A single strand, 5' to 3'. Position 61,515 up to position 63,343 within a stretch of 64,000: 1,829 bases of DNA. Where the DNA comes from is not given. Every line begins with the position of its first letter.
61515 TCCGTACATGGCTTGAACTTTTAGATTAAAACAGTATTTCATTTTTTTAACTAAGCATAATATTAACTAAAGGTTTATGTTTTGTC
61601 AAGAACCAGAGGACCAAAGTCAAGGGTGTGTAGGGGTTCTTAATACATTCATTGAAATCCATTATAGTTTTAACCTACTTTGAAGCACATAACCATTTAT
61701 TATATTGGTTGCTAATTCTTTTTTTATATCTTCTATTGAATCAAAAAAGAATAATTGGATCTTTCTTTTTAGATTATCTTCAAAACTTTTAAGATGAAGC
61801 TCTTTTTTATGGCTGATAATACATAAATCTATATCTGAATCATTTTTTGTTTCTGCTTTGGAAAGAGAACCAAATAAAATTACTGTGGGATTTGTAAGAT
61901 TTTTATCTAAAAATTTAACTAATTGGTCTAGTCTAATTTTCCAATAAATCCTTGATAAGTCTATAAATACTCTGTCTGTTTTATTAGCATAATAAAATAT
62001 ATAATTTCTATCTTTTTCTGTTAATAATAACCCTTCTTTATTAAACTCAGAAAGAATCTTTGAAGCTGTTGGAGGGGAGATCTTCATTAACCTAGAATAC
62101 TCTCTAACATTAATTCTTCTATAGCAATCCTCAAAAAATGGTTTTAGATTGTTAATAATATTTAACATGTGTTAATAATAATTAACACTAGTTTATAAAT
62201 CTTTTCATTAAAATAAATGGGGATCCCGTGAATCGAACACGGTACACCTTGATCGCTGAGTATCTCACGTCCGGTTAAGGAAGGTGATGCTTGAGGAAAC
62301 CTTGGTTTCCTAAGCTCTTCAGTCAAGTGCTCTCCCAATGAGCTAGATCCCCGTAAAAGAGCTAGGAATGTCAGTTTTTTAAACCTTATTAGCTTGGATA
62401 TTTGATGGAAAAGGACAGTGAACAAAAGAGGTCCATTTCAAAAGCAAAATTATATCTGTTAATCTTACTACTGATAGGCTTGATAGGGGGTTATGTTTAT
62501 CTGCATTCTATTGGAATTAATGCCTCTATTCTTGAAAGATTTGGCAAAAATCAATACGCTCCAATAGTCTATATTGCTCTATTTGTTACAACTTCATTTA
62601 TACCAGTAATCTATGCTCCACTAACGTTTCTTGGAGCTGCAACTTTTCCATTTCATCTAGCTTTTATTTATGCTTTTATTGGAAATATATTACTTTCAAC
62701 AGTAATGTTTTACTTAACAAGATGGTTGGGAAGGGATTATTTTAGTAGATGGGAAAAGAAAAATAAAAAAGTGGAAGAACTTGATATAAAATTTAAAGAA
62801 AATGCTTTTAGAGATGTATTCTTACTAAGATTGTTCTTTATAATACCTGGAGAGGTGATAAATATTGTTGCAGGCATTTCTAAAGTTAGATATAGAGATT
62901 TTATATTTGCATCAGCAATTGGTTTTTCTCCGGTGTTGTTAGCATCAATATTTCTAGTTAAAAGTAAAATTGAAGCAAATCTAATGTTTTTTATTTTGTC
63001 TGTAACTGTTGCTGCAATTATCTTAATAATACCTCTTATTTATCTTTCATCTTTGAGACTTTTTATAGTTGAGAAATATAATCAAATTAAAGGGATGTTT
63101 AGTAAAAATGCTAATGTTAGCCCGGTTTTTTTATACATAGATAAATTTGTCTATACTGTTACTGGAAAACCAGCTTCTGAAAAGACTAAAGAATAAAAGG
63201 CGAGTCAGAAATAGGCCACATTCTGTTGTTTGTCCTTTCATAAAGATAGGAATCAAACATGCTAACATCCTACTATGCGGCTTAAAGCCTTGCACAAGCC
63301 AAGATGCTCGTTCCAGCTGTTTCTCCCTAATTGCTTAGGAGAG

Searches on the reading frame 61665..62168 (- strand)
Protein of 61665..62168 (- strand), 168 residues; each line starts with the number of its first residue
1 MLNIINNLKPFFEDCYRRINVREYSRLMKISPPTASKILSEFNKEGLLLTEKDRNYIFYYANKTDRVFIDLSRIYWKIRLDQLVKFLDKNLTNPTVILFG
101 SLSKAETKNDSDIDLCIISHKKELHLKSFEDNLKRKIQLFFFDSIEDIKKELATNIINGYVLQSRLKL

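Call 66: find_encoding_contigs(protein=window:61665-62168:-, flank=10000, max_places=2)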
Protein window:61665-62168:- (168 aa): 3 contigs read that carry it; 1 place shown.
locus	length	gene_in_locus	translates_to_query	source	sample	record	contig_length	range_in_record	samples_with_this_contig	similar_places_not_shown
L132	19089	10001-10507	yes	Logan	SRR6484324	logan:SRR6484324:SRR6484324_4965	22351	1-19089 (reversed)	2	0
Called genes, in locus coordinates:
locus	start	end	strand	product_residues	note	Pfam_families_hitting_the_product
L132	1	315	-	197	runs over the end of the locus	PF00254:FKBP_C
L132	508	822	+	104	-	-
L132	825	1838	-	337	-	PF07478:Dala_Dala_lig_C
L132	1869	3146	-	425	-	PF01136:Peptidase_U32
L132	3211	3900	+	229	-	-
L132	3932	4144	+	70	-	-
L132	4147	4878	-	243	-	PF10294:Methyltransf_16 (weak), PF05175:MTS, PF05891:Methyltransf_PK (weak), PF03602:Cons_hypoth95, PF06325:PrmA, PF02475:TRM5-TYW2_MTfase (weak), PF13847:Methyltransf_31, PF13649:Methyltransf_25, +1 more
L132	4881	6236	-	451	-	PF02310:B12-binding, PF04055:Radical_SAM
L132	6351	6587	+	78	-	-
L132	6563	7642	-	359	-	PF00919:UPF0004, PF04055:Radical_SAM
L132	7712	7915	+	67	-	-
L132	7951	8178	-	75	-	-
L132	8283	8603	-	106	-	-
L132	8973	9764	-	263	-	PF09335:VTT_dom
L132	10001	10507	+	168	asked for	PF01909:NTP_transf_2 (weak), PF18765:Polbeta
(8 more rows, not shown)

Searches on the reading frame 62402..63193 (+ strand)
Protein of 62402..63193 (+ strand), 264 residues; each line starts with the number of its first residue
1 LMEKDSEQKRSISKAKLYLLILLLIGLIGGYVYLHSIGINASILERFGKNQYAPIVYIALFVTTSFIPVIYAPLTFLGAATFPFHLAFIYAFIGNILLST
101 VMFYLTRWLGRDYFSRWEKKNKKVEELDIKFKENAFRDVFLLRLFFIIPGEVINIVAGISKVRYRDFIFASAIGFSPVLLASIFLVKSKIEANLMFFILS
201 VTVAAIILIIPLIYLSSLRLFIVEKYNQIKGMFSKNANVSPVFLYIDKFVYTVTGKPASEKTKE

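Call 15: search_protein_families(library=pfam, proteins=[window:62402-63193:+], max_evalue=0.01)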
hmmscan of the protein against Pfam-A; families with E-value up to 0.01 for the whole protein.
window:62402-63193:+ (264 aa): 1 family
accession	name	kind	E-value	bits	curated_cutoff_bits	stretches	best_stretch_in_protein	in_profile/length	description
PF09335.16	VTT_dom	-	3.8e-21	76.3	33.9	1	71-186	3-121/123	VTT domain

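Call 64: find_encoding_contigs(protein=window:62402-63193:+, flank=10000, max_places=2)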
Protein window:62402-63193:+ (264 aa): no gene with exactly this product is on record in the collection.
